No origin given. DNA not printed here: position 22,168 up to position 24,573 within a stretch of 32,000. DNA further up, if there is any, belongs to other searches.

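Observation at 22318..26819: Translationally coupled five-gene cluster encoding only exported, membrane or lipoproteins of no recognisable family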

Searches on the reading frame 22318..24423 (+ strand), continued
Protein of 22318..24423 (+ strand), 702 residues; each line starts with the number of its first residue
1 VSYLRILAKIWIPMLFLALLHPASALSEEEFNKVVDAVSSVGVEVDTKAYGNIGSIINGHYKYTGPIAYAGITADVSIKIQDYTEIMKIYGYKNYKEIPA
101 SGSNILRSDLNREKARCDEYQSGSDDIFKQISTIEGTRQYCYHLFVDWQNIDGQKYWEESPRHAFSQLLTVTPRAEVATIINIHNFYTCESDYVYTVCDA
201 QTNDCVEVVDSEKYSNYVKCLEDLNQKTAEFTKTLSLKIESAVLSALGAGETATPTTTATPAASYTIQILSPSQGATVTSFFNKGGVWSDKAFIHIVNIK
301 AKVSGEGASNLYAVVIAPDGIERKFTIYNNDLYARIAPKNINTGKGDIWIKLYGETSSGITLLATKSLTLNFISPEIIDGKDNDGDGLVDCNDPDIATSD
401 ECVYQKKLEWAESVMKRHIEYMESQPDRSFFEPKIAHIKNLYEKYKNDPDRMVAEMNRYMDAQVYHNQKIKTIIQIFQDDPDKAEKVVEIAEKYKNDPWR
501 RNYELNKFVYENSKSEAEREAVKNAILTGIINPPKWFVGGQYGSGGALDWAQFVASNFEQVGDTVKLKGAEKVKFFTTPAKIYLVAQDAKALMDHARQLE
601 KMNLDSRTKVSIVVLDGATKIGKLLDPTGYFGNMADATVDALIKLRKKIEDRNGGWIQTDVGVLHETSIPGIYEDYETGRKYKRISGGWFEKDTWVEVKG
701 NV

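Call 81: fold_search(model_id=the predicted structure, library=pdb)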
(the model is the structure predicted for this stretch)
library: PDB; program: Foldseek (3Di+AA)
matches with E <= 10: 1658; with E <= 0.001: 7
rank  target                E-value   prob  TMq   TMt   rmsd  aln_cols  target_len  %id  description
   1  8r2d_D                5.1e-05  1.00  0.10  0.10  19.7       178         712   10  Integrator cleavage module assembly intermediate (released 2024-07-31)
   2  7pks_g                3.4e-04  1.00  0.12  0.10   4.3       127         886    9  Structural basis of Integrator-mediated transcription regulation (released 2021-12-08)
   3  8w96_A                5.9e-04  1.00  0.10  0.13   6.8       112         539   12  SmChiA with diacetyl chitobiose (released 2024-09-04)
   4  5z7m_A                7.7e-04  1.00  0.10  0.13   6.7       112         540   12  SmChiA sliding-intermediate with chitohexaose (released 2018-09-26)
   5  1k9t_A                8.2e-04  1.00  0.10  0.13   6.7       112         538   12  Chitinase a complexed with tetra-N-acetylchitotriose (released 2002-11-06)
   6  8wae_A                8.6e-04  1.00  0.11  0.51   6.2       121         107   16  Crystal structure of a novel porphyran-binding carbohydrate binding module (released 2024-09-11)
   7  9kvu                  9.1e-04  1.00  0.11  0.65   4.0       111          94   16  Structure of B1 domain in the bifunctional enzyme CelAly (released 2026-03-18)
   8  1ffr_A                1.2e-03  1.00  0.10  0.13   6.7       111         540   11  CRYSTAL STRUCTURE OF CHITINASE A MUTANT Y390F COMPLEXED WITH HEXA-N-ACETYLCHITOHEXAOSE (NAG)6 (released 2001-09-26)
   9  7kgz_B                1.3e-03  1.00  0.10  0.11   5.4       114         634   16  FMN-binding beta-glucuronidase from Roseburia hominis (released 2021-11-10)
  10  1eib_A                1.3e-03  1.00  0.10  0.13   6.7       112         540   12  CRYSTAL STRUCTURE OF CHITINASE A MUTANT D313A COMPLEXED WITH OCTA-N-ACETYLCHITOOCTAOSE (NAG)8. (released 2001-02-25)
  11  1ehn_A                1.3e-03  1.00  0.10  0.13   6.9       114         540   12  CRYSTAL STRUCTURE OF CHITINASE A MUTANT E315Q COMPLEXED WITH OCTA-N-ACETYLCHITOOCTAOSE (NAG)8. (released 2001-02-22)
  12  1ctn                  1.7e-03  1.00  0.10  0.13   6.8       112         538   11  CRYSTAL STRUCTURE OF A BACTERIAL CHITINASE AT 2.3 ANGSTROMS RESOLUTION (released 1995-02-07)
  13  2wlz                  1.8e-03  1.00  0.10  0.13   6.5       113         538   11  Chitinase A from Serratia marcescens ATCC990 in complex with Chitobio- thiazoline. (released 2010-03-16)
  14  5gpr                  1.8e-03  0.98  0.10  0.12   7.8       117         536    9  Crystal structure of chitinase-h from Ostrinia furnacalis (released 2017-01-11)
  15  1edq                  2.0e-03  1.00  0.10  0.13   6.9       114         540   12  CRYSTAL STRUCTURE OF CHITINASE A FROM S. MARCESCENS AT 1.55 ANGSTROMS (released 2000-02-18)
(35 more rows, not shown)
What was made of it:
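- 23110..23442 (+): O1 Ig-like beta-sandwich (residues ~265-375). Foldseek hits are to E-set / Ig-like domains, including the CARDB domain of P. furiosus PF1109 (call 81).
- The Ig-like domain resembles those attached to chitinases and carbohydrate-binding modules (call 81).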

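Call 90: search_protein_families(library=pfam, proteins=[L001:10001-12535:+, L002:10001-12142:+, P0003, P0033], max_evalue=0.01)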
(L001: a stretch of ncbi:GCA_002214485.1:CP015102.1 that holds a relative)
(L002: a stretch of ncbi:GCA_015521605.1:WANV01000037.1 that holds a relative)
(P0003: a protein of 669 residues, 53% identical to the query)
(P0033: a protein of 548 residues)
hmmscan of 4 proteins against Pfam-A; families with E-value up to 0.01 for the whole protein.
L001:10001-12535:+ (845 aa): 0 families

L002:10001-12142:+ (714 aa): 0 families

P0003 (669 aa): 0 families

P0033 (548 aa): 0 families
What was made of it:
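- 22393..23067 (+): O1 variable N-terminal 'head' (residues ~26-250, six Cys), followed by a Thr/Pro-rich linker (residues ~250-265). No Pfam hit for any head type (call 90).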

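Call 106: search_solved_structures(query=A7, max_evalue=10)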
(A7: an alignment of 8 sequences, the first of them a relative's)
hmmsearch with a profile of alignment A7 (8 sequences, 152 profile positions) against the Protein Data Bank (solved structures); distinct sequences matched with E-value up to 10: 2.
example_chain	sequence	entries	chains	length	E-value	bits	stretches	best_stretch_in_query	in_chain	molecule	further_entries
6uut_A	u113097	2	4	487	1.2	12.6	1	24-64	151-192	3-ketoacyl-ACP reductase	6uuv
7ue2_A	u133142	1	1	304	3.5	11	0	38-104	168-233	RPB_PLP3_R6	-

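Call 107: search_protein_families(library=pfam, alignment_id=A7, max_evalue=1)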
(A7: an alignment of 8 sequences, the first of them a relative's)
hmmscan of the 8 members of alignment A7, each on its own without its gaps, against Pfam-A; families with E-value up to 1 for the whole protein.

A. member 1, L001:15063-15518:+ (152 aa): 0 families

B. families by the number of members that match (of 8 scanned): 5 families
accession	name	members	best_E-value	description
PF14470.12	bPH_3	3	0.019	Bacterial PH domain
PF21717.2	DTX3L_a-b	1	0.093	DTX3L, alpha/beta domain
PF02898.20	NO_synthase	1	0.11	Nitric oxide synthase, oxygenase domain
PF07497.18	Rho_RNA_bind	1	0.12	Rho termination factor, RNA-binding domain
PF13405.12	EF-hand_6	1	0.14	EF-hand domain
